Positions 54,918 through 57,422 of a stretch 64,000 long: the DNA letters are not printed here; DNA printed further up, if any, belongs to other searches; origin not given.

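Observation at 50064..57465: Five-gene operon joining a glycyl-radical enzyme system to an orphan SBP, a GLUG surface protein and an SDR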

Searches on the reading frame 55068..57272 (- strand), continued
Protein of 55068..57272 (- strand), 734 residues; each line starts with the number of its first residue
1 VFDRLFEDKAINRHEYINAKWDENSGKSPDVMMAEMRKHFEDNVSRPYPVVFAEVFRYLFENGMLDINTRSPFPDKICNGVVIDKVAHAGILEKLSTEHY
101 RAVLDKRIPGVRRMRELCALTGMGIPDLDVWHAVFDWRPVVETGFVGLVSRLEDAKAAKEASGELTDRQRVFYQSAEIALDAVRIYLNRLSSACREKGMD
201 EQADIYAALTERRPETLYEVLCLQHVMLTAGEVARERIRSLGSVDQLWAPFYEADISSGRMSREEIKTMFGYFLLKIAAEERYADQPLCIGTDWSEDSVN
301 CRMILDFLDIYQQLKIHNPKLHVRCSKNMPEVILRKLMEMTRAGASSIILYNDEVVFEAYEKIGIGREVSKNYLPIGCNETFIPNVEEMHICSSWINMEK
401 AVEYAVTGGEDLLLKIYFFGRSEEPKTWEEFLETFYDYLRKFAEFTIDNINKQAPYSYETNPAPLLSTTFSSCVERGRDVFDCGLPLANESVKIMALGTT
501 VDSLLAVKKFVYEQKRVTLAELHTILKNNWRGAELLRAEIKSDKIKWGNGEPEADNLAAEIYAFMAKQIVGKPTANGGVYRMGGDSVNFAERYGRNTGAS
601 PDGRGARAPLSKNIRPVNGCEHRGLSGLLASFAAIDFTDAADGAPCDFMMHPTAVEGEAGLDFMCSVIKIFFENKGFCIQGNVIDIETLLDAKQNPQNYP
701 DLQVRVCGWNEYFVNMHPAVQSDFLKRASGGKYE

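Call 18: search_solved_structures(query=window:55068-57272:-, max_evalue=0.00001, show_alignments=2)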
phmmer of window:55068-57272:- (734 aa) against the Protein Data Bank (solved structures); distinct sequences matched with E-value up to 0.00001: 35.
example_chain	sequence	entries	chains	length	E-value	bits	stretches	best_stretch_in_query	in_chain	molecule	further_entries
1r8w_A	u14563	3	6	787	7.5e-61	209.5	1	130-728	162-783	glycerol dehydratase | B12-independent glycerol dehydratase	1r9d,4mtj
6vxc_A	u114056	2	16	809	7.5e-58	199.6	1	212-727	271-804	Trans-4-hydroxy-L-proline dehydratase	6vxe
5i2a_A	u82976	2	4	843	4.1e-53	183.9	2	544-728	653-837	Diol-dehydratase | Diol dehydratase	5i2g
8yjo_A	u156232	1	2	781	5.4e-53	183.5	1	196-728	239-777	Probable dehydratase PflD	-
2f3o_A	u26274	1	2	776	8.4e-52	179.6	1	128-729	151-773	pyruvate formate-lyase 2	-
8id0_A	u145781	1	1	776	6.6e-51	176.6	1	189-728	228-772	formate C-acetyltransferase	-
8iof_A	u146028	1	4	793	2.3e-49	171.5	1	136-728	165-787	Benzylsuccinate synthase alpha subunit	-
9rco_A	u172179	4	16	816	4.7e-46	160.6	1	282-728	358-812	Glycyl radical protein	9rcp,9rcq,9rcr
5ymr_B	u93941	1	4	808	1.4e-45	159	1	168-728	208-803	Formate acetyltransferase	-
9ht9_A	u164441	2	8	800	1.1e-44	156.1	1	171-727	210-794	Choline trimethylamine-lyase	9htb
9r0v_A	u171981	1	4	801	1.1e-44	156.1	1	171-727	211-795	Choline trimethylamine-lyase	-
5faw_A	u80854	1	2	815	1.1e-44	156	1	171-727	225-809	Choline trimethylamine-lyase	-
6vue_A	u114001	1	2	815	1.1e-44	156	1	171-727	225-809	Choline trimethylamine-lyase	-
5fay_A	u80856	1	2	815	1.1e-44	156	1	171-727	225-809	Choline trimethylamine-lyase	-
5fau_A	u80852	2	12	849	1.3e-44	155.8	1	171-727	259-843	Choline trimethylamine-lyase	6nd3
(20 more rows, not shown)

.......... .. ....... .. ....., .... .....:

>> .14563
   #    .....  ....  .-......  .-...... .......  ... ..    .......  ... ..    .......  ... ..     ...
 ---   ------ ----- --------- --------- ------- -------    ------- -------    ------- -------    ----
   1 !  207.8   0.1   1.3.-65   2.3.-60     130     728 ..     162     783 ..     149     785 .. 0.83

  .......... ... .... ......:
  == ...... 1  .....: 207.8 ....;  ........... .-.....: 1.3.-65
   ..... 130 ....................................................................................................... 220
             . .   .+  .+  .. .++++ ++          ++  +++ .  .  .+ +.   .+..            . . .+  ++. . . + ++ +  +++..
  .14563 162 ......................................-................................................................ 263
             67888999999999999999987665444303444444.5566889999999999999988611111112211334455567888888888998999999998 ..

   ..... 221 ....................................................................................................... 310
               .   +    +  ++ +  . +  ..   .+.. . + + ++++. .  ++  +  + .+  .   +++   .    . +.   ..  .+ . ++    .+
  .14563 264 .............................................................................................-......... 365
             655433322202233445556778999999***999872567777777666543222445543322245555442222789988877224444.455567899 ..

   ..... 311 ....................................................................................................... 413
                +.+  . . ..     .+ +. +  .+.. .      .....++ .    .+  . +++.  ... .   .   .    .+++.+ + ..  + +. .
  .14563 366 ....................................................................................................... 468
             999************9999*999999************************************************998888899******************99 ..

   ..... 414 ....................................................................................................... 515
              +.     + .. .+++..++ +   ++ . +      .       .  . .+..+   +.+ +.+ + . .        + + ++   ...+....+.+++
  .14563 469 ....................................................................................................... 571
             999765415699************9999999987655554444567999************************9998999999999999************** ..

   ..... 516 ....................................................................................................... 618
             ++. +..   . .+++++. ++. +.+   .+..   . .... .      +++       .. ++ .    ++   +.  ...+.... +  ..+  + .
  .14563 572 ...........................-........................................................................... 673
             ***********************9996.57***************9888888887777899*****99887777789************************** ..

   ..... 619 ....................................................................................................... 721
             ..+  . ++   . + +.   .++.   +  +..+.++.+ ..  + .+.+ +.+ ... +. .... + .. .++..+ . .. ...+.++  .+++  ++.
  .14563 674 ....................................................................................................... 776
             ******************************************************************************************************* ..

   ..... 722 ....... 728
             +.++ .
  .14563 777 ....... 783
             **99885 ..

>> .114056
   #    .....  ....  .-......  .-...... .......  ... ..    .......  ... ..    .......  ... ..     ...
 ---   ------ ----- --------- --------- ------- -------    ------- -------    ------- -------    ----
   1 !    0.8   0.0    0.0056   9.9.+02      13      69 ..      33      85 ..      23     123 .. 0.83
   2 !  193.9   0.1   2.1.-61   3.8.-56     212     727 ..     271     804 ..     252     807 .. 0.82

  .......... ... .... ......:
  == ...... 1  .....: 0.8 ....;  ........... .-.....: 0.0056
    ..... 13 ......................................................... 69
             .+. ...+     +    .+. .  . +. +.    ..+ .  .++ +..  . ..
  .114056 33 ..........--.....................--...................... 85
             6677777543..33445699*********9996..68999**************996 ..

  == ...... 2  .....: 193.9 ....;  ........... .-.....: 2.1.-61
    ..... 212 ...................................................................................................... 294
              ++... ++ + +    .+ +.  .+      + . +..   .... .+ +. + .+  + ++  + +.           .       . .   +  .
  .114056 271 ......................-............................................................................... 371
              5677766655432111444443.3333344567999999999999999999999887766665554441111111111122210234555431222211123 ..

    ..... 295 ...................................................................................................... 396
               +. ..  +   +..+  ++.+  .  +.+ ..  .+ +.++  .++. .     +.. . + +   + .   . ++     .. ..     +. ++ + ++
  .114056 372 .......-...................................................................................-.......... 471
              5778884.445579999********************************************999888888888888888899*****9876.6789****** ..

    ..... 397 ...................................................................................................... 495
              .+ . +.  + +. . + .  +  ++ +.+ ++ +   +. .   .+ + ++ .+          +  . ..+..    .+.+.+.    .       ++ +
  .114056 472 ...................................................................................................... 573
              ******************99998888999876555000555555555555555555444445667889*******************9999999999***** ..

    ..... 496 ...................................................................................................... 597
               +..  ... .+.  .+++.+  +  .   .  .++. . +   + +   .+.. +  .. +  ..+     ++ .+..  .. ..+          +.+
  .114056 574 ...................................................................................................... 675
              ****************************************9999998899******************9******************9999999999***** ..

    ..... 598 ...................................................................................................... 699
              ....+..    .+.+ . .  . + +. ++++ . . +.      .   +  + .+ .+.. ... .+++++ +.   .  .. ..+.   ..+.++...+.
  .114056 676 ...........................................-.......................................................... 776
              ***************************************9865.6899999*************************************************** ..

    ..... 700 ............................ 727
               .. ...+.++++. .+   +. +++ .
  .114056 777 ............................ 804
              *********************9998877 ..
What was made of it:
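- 55068..57272 (-): GRE1: short (734 aa) CXE-type glycyl radical enzyme. Gly708 lies in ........, Cys378-Asn-Glu380 forms the Cys loop, and His132 is the equivalent of glycerol dehydratase His164. PDB alignment to 1r8w (call 18).
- On Glycyl radical enzyme superfamily (PFL-like): Cys378 aligns to Cys433 of glycerol dehydratase (call 18).
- On B12-independent glycerol/propanediol dehydratase: The aligned residues are Ile238, Cys392 and Asp585 in a pairwise HMMER alignment (call 18).
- They align to the catalytic residues of glycerol dehydratase 1r8w (call 18). His, Cys, Glu and Gly are conserved (call 18).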

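Call 25: find_related_loci(query=A1, collection=genome_contigs, flank=10000)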
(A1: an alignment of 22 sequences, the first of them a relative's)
Query A1 (734 aa) in genome_contigs; peptide patterns used: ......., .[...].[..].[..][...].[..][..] (x = any residue, [..] = any of these).
598 stretches matched a pattern (row limit reached: there are more); 523 encode a relative of the query (tblastn E <= 1e-3); the best 80 are kept; 78 distinct loci.
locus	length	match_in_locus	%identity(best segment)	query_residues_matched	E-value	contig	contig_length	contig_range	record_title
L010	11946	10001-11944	90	1-648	0e+0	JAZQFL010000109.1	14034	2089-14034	MAG: Eubacteriales bacterium isolate T1900044632_TS20190098.MAGScoT_cleanbin_000101 SGB_1075_k141_1620963, whole genome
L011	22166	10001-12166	69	13-734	0e+0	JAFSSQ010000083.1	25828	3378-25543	MAG: Clostridia bacterium isolate RGIG3437 Goat_Rumen.Co__c2747428, whole genome shotgun sequence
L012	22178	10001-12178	56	8-731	0e+0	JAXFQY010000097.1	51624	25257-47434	MAG: Eubacteriales bacterium isolate SUG2853 k141_568576, whole genome shotgun sequence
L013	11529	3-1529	73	225-733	0e+0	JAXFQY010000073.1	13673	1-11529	MAG: Eubacteriales bacterium isolate SUG2853 k141_3405169, whole genome shotgun sequence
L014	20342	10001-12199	88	1-733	0e+0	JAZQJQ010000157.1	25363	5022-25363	MAG: Eubacteriales bacterium isolate T1900044620_TS20190086.MAGScoT_cleanbin_000027 SGB_871_k141_1573903, whole genome s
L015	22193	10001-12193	50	1-730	0e+0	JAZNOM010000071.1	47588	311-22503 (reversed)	MAG: Eubacteriales bacterium isolate T1900044652_TS20190118.MAGScoT_cleanbin_000039 SGB_1436_k141_1625679, whole genome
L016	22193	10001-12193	49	1-730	0e+0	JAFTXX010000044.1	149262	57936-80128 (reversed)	MAG: Clostridia bacterium isolate RGIG4250 Roe_deer_Colon-5__c1759, whole genome shotgun sequence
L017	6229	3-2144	50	18-730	0e+0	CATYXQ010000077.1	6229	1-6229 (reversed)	MAG TPA_asm: uncultured Eubacteriales bacterium isolate ERR9762697_bin.37_MetaWRAP_v1.3_MAG genome assembly, contig: ERZ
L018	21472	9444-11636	50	1-730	0e+0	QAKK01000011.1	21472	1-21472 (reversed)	MAG: Oscillospiraceae bacterium isolate CIM:MAG 1170_1 contig_62669, whole genome shotgun sequence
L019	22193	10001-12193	50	1-730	0e+0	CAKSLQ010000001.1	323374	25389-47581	MAG: uncultured Eubacteriales bacterium isolate REFINED_METABAT215_TOP10_CONTIGS_1500_ASSEMBLY_K77_MERGED__Hadza_MoBio_h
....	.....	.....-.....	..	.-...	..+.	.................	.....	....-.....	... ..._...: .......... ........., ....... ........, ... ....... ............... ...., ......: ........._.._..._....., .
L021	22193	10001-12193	50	1-730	0e+0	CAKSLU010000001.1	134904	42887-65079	MAG: uncultured Eubacteriales bacterium isolate REFINED_METABAT215_TOP10_CONTIGS_1500_ASSEMBLY_K77_MERGED__Hadza_MoBio_h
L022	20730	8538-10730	49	1-730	0e+0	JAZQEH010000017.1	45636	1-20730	MAG: Eubacteriales bacterium isolate T1900044635_TS20190101.MAGScoT_cleanbin_000007 SGB_1126_k141_65254, whole genome sh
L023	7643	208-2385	49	5-730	0e+0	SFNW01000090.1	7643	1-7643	MAG: Clostridiales bacterium isolate W2P9.058 Contig4770, whole genome shotgun sequence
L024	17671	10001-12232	48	1-730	0e+0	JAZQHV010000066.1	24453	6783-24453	MAG: Eubacteriales bacterium isolate T1900044625_TS20190091.MAGScoT_cleanbin_000109 SGB_944_k141_1563358, whole genome s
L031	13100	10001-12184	43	5-730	0e+0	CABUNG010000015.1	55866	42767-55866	MAG TPA_asm: uncultured Ruminococcaceae bacterium isolate MGYG-HGUT-04159 genome assembly, contig: GUT_GENOME258161_15,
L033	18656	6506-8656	43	13-730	0e+0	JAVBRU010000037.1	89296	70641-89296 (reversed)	MAG: Eubacteriales bacterium isolate EPI_MAG_00204 c_000002105199, whole genome shotgun sequence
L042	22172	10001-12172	40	7-727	3e-172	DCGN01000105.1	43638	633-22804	MAG TPA_asm: Clostridiales bacterium UBA1777 UBA1777_contig_34653, whole genome shotgun sequence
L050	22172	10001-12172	38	4-727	7e-155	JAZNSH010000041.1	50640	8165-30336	MAG: Clostridia bacterium isolate T1900044810_TS20190276.MAGScoT_cleanbin_000007 SGB_2777_k141_520797, whole genome shot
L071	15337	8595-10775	36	5-730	2e-145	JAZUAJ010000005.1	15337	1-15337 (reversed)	MAG: Christensenellaceae bacterium isolate T1900045320_YK20190009.MAGScoT_cleanbin_000010 SGB_6349_k141_1526074, whole g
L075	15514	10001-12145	37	14-728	1e-138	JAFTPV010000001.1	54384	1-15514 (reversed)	MAG: Clostridia bacterium isolate RGIG4040 Roe_deer_Cecum-5__c406, whole genome shotgun sequence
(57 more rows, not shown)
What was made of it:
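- The GTDB genome scan found 523 relatives (call 25).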

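Call 54: search_protein_families(library=pfam, proteins=[L071:11679-13829:+, L050:12199-13983:+, L022:14796-15596:+, L022:4319-7411:+, L075:7970-9001:+, L042:16555-17412:+, L042:18226-19242:+, L008:7198-8487:+, L012:13153-14379:+, L033:10893-12542:-], max_evalue=0.001)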
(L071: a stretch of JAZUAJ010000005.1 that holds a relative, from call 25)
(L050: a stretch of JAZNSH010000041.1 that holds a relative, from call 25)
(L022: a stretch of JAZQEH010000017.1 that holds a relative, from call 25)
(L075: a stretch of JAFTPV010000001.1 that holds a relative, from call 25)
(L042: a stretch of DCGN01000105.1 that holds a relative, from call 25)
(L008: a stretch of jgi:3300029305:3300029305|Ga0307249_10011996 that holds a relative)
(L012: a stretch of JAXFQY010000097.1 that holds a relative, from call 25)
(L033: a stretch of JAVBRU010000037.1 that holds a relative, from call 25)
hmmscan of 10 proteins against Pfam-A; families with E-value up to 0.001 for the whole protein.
L071:11679-13829:+ (716 aa): 4 families
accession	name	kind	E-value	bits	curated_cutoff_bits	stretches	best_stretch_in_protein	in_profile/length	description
PF22666.2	Glyco_hydro_2_N2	-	2.6e-21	76.8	27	1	18-163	9-166/167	Glycosyl hydrolase 2 galactose-binding domain-like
PF02836.23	Glyco_hydro_2_C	-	7.4e-08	32.3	21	1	288-403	8-136/302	Glycosyl hydrolases family 2, TIM barrel domain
PF00703.27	Glyco_hydro_2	-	2.2e-05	25.6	23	1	217-261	68-109/109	Glycosyl hydrolases family 2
PF02837.24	Glyco_hydro_2_N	-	9.2e-05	22.9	28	1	23-122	34-132/169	Glycosyl hydrolases family 2, sugar binding domain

L050:12199-13983:+ (594 aa): 3 families
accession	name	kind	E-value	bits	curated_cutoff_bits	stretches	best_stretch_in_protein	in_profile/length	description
PF13204.13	Apiosidase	-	2e-34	120.1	26.5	1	146-498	3-319/320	Apiosidase-like, catalytic domain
PF16586.11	DUF5060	-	2.4e-15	57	27.2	1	43-111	3-69/70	Domain of unknown function (DUF5060)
PF12904.13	Collagen_bind_2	-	2.2e-07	31.1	22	1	517-591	14-91/92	Putative collagen-binding domain of a collagenase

L022:14796-15596:+ (266 aa): 1 family
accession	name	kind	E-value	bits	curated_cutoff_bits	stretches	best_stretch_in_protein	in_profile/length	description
PF01487.21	DHquinase_I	-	9.2e-12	46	22.2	1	23-225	8-205/230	Type I 3-dehydroquinase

L022:4319-7411:+ (1030 aa): 3 families
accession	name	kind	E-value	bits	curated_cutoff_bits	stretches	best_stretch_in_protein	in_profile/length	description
PF07833.16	Cu_amine_oxidN1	-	1.3e-39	134.9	24.2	2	380-457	30-107/108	Copper amine oxidase N-terminal domain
PF13088.12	BNR_2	-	2.7e-08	34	31.4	1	540-770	66-257/277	BNR repeat-like domain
PF02012.26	BNR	-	0.00055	20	27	0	686-695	2-11/12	BNR/Asp-box repeat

L075:7970-9001:+ (343 aa): 4 families
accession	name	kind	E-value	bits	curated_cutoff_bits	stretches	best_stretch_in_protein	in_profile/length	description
PF22725.1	GFO_IDH_MocA_C3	-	6.8e-27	94.4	27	1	133-254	1-123/124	GFO/IDH/MocA C-terminal domain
PF01408.29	GFO_IDH_MocA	-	3.1e-26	92.8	24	1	7-124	2-119/120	Oxidoreductase family, NAD-binding Rossmann fold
PF02894.22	GFO_IDH_MocA_C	-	7.5e-22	78.6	22.9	1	137-337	1-216/218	Oxidoreductase family, C-terminal alpha/beta domain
PF03447.22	NAD_binding_3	-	4.5e-06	27.8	24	1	29-121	21-113/116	Homoserine dehydrogenase, NAD binding domain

L042:16555-17412:+ (285 aa): 2 families
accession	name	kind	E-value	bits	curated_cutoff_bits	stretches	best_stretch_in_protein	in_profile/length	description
PF08450.18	SGL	-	1.6e-62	211.8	26.3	1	15-251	1-245/246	SMP-30/Gluconolactonase/LRE-like region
PF24684.1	Vgb_lyase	-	0.00036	19.9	50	0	188-242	12-65/290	Virginiamycin B lyase family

L042:18226-19242:+ (338 aa): 2 families
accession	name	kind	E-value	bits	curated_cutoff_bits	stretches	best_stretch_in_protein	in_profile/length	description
PF03786.19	UxuA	-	7.4e-48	163.6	23.7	1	1-331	1-350/352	D-mannonate dehydratase (UxuA)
PF01261.30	AP_endonuc_2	-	4.3e-08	33.6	31.1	1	77-298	58-225/249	Xylose isomerase-like TIM barrel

L008:7198-8487:+ (429 aa): 1 family
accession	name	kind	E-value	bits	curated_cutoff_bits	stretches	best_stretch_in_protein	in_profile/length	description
PF01391.23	Collagen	-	0.00013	22.1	27.2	1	364-396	13-45/60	Collagen triple helix repeat (20 copies)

L012:13153-14379:+ (408 aa): 0 families

L033:10893-12542:- (549 aa): 1 family
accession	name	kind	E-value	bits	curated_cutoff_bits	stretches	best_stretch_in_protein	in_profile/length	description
PF01547.30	SBP_bac_1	-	2.9e-13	50.9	26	1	65-396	10-304/307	Bacterial extracellular solute-binding protein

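Call 69: search_protein_representatives(alignment_id=A1)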
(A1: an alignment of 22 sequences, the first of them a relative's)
Query: 22 sequences, 734 profile positions. Proteins with E-value up to 0.001 (for the whole library): 10048; up to 1e-10: 5821; up to 1e-30: 2599. The best 150 are listed.
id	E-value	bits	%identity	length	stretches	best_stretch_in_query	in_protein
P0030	0.0e+00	1081.4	-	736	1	2-732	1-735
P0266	0.0e+00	1024.3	-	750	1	5-732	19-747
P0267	1.4e-297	1005.5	-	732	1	3-731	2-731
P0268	3.5e-296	1000.9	-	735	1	3-732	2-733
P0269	3.4e-268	908.3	-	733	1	4-730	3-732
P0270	1.4e-264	896.4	-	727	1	4-731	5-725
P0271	1.2e-263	893.3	-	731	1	1-730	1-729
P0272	5.2e-262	887.9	-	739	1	5-731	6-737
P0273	1.5e-260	883.0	-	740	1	2-732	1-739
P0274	2.9e-255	865.6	-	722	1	1-729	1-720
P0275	1.4e-252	856.7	-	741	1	1-732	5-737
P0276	1.3e-244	830.3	-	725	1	3-732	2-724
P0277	2.8e-243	825.9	-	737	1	2-732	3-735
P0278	1.1e-235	800.9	-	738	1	1-731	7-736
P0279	2.6e-232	789.7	-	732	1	1-730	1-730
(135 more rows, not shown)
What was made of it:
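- Family size: more than 150 cluster representatives (50% identity) score above 430 bits; most are ~680-790 aa, a minority are fragments or long fusions (call 69).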
